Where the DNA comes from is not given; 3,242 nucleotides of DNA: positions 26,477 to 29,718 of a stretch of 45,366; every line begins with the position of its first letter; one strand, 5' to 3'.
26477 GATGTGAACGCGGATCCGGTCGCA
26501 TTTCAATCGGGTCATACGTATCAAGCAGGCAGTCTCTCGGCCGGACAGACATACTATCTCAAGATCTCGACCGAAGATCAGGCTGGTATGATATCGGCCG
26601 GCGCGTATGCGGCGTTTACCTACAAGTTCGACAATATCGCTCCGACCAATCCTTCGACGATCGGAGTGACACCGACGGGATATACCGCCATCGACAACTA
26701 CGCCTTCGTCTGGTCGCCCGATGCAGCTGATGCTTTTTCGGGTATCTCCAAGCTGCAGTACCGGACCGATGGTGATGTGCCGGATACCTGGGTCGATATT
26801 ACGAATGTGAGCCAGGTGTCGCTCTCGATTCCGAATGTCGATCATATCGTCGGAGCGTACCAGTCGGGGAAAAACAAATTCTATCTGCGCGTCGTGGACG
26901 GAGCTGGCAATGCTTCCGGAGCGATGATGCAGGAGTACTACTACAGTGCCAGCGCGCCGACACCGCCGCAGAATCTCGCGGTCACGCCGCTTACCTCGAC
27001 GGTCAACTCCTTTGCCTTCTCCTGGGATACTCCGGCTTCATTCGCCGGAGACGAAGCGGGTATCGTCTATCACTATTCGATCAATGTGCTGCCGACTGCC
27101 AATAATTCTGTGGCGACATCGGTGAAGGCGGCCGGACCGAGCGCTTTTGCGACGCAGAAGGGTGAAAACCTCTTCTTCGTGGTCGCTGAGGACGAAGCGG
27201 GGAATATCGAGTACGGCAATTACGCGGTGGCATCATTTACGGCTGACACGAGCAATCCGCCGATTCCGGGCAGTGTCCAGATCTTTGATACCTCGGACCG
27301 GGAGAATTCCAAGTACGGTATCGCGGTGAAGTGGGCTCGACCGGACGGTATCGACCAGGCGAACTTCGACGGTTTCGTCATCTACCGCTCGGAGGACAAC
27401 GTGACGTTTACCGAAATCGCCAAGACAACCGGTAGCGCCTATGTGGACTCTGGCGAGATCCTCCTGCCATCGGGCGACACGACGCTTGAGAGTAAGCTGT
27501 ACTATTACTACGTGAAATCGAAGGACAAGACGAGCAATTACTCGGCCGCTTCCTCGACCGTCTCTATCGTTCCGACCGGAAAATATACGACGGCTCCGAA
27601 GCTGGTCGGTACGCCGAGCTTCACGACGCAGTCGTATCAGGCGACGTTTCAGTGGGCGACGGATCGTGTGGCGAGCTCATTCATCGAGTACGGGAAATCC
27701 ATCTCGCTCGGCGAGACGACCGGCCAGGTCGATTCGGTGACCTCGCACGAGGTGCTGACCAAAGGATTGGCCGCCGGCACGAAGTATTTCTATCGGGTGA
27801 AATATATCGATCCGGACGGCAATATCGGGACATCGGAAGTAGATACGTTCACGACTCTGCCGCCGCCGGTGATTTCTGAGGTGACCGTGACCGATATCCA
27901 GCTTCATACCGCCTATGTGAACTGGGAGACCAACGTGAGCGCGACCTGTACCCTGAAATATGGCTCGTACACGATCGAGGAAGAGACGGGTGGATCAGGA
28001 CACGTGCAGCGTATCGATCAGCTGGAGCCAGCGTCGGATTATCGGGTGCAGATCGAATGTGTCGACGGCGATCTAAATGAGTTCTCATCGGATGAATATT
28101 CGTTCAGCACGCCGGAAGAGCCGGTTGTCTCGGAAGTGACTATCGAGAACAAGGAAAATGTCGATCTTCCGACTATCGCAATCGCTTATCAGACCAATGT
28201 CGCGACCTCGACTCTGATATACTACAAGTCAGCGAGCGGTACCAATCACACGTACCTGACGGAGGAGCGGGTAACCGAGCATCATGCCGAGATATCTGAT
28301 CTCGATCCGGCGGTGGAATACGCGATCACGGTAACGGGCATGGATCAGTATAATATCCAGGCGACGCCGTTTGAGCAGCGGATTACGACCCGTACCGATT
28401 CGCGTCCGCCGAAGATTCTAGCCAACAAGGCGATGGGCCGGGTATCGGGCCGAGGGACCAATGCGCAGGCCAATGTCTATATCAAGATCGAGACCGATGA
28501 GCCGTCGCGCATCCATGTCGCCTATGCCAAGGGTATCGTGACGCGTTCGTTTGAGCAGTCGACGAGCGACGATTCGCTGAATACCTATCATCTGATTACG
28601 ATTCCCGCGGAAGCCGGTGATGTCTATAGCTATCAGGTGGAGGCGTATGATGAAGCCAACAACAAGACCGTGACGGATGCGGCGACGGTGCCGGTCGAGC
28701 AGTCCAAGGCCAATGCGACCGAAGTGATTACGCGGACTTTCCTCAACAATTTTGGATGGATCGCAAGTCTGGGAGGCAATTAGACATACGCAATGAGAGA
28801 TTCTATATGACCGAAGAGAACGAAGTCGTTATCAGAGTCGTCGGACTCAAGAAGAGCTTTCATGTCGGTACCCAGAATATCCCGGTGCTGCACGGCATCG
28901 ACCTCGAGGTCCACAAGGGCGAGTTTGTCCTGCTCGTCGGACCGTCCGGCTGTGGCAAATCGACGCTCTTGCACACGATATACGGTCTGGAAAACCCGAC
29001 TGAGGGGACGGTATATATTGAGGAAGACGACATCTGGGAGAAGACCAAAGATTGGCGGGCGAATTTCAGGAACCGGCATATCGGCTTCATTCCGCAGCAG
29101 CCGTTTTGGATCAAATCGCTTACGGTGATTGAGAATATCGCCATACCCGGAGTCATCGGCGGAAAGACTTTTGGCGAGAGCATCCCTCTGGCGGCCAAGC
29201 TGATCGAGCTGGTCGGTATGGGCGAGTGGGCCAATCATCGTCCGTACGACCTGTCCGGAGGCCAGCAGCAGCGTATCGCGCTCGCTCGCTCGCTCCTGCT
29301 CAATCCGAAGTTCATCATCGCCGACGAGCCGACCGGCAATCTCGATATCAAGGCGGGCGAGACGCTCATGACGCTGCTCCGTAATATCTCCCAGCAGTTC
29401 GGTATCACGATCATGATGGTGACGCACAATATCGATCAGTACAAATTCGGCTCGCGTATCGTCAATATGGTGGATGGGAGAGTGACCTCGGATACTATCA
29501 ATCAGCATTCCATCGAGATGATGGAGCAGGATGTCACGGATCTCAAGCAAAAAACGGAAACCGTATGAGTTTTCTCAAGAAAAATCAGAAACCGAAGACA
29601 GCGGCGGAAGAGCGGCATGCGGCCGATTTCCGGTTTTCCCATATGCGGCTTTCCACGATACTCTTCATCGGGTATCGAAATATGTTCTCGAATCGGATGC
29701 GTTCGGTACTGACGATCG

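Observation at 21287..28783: Giant (~2,500 aa) type-II-anchored protein: 24 Kelch-like blades in two duplicated 12-blade super-modules plus an FN3 train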

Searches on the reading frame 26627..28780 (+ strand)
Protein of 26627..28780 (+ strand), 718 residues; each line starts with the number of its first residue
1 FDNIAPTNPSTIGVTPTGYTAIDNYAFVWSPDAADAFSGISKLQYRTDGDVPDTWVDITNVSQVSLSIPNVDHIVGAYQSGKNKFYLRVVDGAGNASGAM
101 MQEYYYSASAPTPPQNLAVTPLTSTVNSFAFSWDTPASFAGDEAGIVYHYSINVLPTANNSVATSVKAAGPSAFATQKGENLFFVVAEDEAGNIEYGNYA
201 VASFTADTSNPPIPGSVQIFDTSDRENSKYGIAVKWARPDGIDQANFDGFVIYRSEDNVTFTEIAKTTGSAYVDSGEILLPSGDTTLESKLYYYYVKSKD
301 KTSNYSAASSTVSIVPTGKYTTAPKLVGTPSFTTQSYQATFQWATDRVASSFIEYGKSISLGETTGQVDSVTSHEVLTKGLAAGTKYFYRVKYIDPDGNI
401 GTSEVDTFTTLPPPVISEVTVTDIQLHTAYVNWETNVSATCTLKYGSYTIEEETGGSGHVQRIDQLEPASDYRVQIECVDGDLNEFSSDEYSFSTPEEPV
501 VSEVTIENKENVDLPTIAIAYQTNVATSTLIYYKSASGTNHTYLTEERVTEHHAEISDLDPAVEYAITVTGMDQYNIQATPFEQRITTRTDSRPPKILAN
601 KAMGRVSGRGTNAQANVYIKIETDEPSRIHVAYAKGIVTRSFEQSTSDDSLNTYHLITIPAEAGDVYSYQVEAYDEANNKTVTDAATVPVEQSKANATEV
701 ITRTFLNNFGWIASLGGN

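Call 45: predict_structure(alignment_id=A5)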
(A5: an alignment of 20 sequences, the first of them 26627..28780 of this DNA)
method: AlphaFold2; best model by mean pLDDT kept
length: 718 residues; sequences in the alignment: 20
mean_pLDDT: 83.1   pTM: 0.36
mean pLDDT of the five models: 83.1, 81.9, 81.4, 80.6, 79.2
residues with pLDDT >= 90: 208; 70-90: 426; 50-70: 62; < 50: 22
segments of 3 or more residues with pLDDT < 50: 278-284, 713-718
pLDDT, mean of each block of 10 residues (from residue 1): 84 87 87 75 88 87 83 65 90 91 86 90 82 84 81 78 70 64 89 88 82 84 78 85 82 88 87 62 62 89 80 84 89 91 93 91 86 92 92 90 93 86 87 84 76 61 86 88 83 89 90 86 93 87 92 91 90 88 88 83 78 81 89 85 85 89 86 85 86 58 51 47
secondary structure, 60 per line:
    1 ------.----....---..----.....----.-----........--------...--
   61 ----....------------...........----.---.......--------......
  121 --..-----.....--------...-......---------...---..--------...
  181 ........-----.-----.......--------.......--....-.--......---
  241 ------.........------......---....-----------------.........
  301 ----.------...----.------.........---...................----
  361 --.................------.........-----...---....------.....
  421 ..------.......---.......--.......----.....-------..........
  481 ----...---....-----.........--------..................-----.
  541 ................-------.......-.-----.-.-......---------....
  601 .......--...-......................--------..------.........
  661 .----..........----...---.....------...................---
elements in order (helices of 4 or more, strands of 3 or more residues): E12-15 E25-29 E40-47 E56-58 E65-68 E81-91 E100-106 E115-120 E130-134 E147-152 E162-164 E178-188 E200-206 E215-221 E232-237 E247-255 E262-267 E271-274 E292-300 E312-314 E326-334 E338-356 E363-379 E386-394 E400-402 E406-409 E416-422 E429-435 E439-445 E448-454 E459-463 E471-480 E485-487 E491-494 E500-508 E517-534 E540-556 E564-570 E582-587 E597-607 E614-635 E652-661 E666-675 E680-682 E686-690 H697-715

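Call 48: fold_search(model_id=the predicted structure, library=pdb)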
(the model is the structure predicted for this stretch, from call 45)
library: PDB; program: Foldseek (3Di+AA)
matches with E <= 10: 1935; with E <= 0.001: 473
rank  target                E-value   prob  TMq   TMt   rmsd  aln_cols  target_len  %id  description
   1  8q6t_I                2.1e-22  1.00  0.23  0.17  52.0       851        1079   13  Helical reconstruction of the relaxed thick filament from FIB milled left ventricular mouse myofibrils (released 2023-11-01)
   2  8v2b_B                3.5e-17  1.00  0.18  0.21  32.5       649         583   12  Cryo-EM structure of mouse type II OSM receptor complex: model for full extracellular assembly (released 2024-11-20)
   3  8g4l_am               3.9e-17  1.00  0.23  0.17  63.1       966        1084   12  Cryo-EM structure of the human cardiac myosin filament (released 2023-11-01)
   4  8d82_A                1.2e-16  1.00  0.18  0.21  28.1       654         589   12  Cryo-EM structure of human IL-6 signaling complex in detergent: model containing full extracellular domains (released 2023-03-29)
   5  8dh8_A                1.3e-16  1.00  0.18  0.18  32.5       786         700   12  Leptin-bound leptin receptor complex-full ECD (released 2023-04-19)
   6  8qy6_A                2.2e-16  1.00  0.17  0.21  26.9       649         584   12  Structure of interleukin 6 (gp130 P496L mutant). (released 2024-02-21)
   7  8qy5_A                4.4e-16  1.00  0.17  0.21  26.8       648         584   12  Structure of interleukin 6. (released 2024-02-21)
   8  8v29_B                4.4e-16  1.00  0.16  0.19  27.7       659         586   12  Cryo-EM structure of human type I OSM receptor complex: model for full extracellular assembly (released 2024-11-20)
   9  9ba4_A                8.1e-16  1.00  0.19  0.15  32.0       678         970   11  Full-length cross-linked Contactin 2 (CNTN2) (released 2024-07-17)
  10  9fly_A                1.1e-15  1.00  0.24  0.21  44.0       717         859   13  CryoEM structure of the base (4151-5009) in the grappling hook protein A (GhpA) in the bacterium Aureispira sp. CCB-QB (released 2024-10-16)
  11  8v29_C                2.1e-15  1.00  0.14  0.14  38.4       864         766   11  Cryo-EM structure of human type I OSM receptor complex: model for full extracellular assembly (released 2024-11-20)
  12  8odz_D                5.8e-15  1.00  0.16  0.19  25.1       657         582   12  Cryo-EM structure of a pre-dimerized murine IL-12 complete extracellular signaling complex (Class 1). (released 2024-02-07)
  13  9flw_A                7.0e-15  1.00  0.21  0.27  44.6       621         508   15  CryoEM structure of the fragment-6 (3571-4078) in the grappling hook protein A (GhpA) in the bacterium Aureispira sp.  (released 2024-10-16)
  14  8qy4_C                1.1e-14  1.00  0.17  0.21  32.9       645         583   12  Structure of interleukin 11 (gp130 P496L mutant). (released 2024-02-21)
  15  3l5h_A                2.8e-14  1.00  0.17  0.20  27.3       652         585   11  Crystal structure of the full ectodomain of human gp130: New insights into the molecular assembly of receptor complexe (released 2010-05-19)
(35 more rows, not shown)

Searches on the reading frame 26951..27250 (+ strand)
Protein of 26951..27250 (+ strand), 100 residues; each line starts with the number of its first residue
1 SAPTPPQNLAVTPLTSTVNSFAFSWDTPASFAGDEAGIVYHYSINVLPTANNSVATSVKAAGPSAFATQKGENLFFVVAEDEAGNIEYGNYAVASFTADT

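Call 49: search_protein_families(library=pfam, proteins=[window:26951-27250:+], max_evalue=5)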
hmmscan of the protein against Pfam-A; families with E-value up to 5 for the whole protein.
window:26951-27250:+ (100 aa): 1 family
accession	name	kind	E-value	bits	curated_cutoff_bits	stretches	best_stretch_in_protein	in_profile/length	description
PF00041.27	fn3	-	0.0071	17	25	1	5-56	2-45/84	Fibronectin type III domain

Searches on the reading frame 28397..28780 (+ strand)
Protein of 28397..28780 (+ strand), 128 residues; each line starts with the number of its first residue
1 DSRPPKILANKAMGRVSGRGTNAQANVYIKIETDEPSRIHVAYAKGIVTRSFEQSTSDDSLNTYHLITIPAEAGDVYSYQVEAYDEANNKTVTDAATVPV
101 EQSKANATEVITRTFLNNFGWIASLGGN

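Call 49: search_protein_families(library=pfam, proteins=[window:28397-28780:+], max_evalue=5)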
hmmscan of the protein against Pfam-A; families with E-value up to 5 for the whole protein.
window:28397-28780:+ (128 aa): 1 family
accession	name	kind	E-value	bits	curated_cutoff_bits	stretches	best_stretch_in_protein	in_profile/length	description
PF25077.1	DUF7800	-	0.081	13.5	27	1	23-86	16-74/89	Domain of unknown function (DUF7800)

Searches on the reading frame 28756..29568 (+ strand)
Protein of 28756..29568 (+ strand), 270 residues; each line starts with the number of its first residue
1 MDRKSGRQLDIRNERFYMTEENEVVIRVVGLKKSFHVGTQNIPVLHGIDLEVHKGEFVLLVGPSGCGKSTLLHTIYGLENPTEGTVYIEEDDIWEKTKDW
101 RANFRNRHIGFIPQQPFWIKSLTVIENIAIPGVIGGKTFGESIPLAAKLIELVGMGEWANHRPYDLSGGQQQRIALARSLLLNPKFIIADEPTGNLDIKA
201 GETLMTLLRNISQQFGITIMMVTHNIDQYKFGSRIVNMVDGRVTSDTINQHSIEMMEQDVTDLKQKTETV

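Call 10: search_protein_families(library=pfam, proteins=[window:28756-29568:+], max_evalue=0.001)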
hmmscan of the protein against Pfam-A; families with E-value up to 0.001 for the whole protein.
window:28756-29568:+ (270 aa): 7 families
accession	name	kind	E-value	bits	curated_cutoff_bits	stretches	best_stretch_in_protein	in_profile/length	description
PF00005.33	ABC_tran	-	1.3e-34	120.2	25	1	45-193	1-136/137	ABC transporter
PF13304.12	AAA_21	-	3e-07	31.3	27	0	162-225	234-299/304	AAA domain, putative AbiEii toxin, Type IV TA system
PF02463.25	SMC_N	-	0.00012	22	40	0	55-76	24-46/220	RecF/RecN/SMC N terminal domain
PF13555.12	AAA_29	-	0.00024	21.2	27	1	46-73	13-40/61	P-loop containing region of AAA domain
PF13481.12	AAA_25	-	0.00075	19.6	27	0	53-72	31-50/195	AAA domain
PF13191.12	AAA_16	-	0.00079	20.4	32.6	0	54-76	21-45/167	AAA ATPase domain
PF13671.12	AAA_33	-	0.00082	20.1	27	0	58-97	2-37/143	AAA domain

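Call 35: search_protein_families(library=ncbifam, proteins=[window:28756-29568:+], max_evalue=0.00001)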
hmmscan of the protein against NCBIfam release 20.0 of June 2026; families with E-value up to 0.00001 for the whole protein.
window:28756-29568:+ (270 aa): 187 families (the best 25 are shown)
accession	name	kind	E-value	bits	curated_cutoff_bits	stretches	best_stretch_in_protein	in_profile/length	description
TIGR02211.1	LolD_lipo_ex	equivalog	1.2e-58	198.2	307.75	1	26-244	2-220/221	lipoprotein-releasing ABC transporter ATP-binding protein LolD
NF008639.0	PRK11629.1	equivalog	8.2e-53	179.2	360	1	22-246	3-227/234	lipoprotein-releasing ABC transporter ATP-binding protein LolD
NF007879.0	PRK10584.1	equivalog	1.2e-49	169.1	336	1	23-244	4-225/228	putative ABC transporter ATP-binding protein YbbA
TIGR02982.1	heterocyst_DevA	subfamily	3.1e-49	167.5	295.8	1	25-243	1-219/220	ABC exporter ATP-binding subunit, DevA family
NF038007.1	ABC_ATP_DarD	equivalog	5.2e-49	166.7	375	1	29-242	5-217/218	darobactin export ABC transporter ATP-binding protein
TIGR02315.1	ABC_phnC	equivalog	9.8e-49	166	266.1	1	25-249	1-230/243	phosphonate ABC transporter ATP-binding protein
TIGR02673.1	FtsE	equivalog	1.5e-48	165.3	264.85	1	39-240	12-212/214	cell division ATP-binding protein FtsE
NF007826.0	PRK10535.1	equivalog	3.1e-48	164.5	966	1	27-260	6-238/648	macrolide ABC transporter ATP-binding protein/permease MacB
TIGR03265.1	PhnT2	equivalog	1.2e-45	156.3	457.7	1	31-244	10-214/353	putative 2-aminoethylphosphonate ABC transporter ATP-binding protein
TIGR03608.1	L_ocin_972_ABC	subfamily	1.2e-44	152.2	254.85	1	40-237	9-205/206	putative bacteriocin export ABC transporter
NF040933.2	ABC_arch_GlcV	equivalog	4.7e-43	147.4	450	1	25-244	2-221/357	glucose ABC transporter ATP-binding protein GlcV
NF007027.0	PRK09493.1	equivalog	6.3e-43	146.8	379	1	41-254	13-225/240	glutamine ABC transporter ATP-binding protein GlnQ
NF006987.0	PRK09452.1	equivalog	3e-42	144.7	482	1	19-247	11-230/378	spermidine/putrescine ABC transporter ATP-binding protein PotA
TIGR04521.1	ECF_ATPase_2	equivalog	7.9e-42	143.2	330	1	31-253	6-233/279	energy-coupling factor transporter ATPase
TIGR00968.1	3a0106s01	subfamily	1.1e-41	142.9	342.75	1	41-245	12-211/237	sulfate ABC transporter ATP-binding protein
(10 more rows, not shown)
